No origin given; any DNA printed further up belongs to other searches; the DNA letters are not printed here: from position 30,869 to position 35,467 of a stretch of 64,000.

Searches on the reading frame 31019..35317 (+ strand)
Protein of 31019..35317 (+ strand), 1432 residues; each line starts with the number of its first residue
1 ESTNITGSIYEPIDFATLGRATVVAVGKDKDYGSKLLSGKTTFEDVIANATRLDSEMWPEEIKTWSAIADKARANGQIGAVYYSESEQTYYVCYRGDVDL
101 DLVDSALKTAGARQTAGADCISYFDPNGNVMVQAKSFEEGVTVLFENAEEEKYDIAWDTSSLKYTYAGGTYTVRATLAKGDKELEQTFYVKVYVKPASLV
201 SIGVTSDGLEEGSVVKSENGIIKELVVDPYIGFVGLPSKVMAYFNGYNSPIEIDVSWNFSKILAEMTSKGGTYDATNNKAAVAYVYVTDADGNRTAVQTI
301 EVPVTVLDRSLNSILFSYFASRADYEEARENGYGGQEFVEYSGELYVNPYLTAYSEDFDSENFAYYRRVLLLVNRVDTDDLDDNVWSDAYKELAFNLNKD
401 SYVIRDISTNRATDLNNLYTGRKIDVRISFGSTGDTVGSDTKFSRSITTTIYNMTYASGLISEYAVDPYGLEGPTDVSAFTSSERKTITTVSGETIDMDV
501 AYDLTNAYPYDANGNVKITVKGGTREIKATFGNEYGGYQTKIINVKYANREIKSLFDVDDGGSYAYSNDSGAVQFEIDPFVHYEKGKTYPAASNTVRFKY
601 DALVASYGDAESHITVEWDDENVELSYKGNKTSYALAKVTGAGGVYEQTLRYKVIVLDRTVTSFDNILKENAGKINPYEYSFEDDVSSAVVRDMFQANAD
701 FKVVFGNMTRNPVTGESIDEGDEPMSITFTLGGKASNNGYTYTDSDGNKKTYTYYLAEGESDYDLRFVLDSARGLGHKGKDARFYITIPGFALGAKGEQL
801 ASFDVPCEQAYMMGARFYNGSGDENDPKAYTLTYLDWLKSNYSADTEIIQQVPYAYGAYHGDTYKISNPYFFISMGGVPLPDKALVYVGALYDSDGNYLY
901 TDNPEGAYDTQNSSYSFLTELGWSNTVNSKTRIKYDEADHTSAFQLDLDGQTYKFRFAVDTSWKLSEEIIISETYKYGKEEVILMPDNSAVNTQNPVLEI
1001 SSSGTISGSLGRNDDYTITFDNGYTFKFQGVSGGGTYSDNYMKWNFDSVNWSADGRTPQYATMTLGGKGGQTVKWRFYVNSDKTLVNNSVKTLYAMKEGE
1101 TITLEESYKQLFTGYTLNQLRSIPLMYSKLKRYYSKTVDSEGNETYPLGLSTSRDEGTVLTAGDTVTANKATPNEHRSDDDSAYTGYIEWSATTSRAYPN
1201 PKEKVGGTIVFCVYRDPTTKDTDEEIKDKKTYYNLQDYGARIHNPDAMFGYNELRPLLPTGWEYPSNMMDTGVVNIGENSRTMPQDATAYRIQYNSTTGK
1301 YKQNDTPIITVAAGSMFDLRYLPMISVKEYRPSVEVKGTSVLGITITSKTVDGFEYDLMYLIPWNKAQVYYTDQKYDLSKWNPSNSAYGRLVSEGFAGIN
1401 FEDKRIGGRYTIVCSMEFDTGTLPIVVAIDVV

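Call 19: search_protein_families(library=pfam, proteins=[window:31019-35317:+], max_evalue=0.01)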
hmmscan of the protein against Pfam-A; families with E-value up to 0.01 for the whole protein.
window:31019-35317:+ (1432 aa): 1 family
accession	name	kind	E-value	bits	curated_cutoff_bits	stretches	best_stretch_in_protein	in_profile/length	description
PF07532.17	Big_4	-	9.3e-05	22.3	22.1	0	141-178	20-57/59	Bacterial Ig-like domain (group 4)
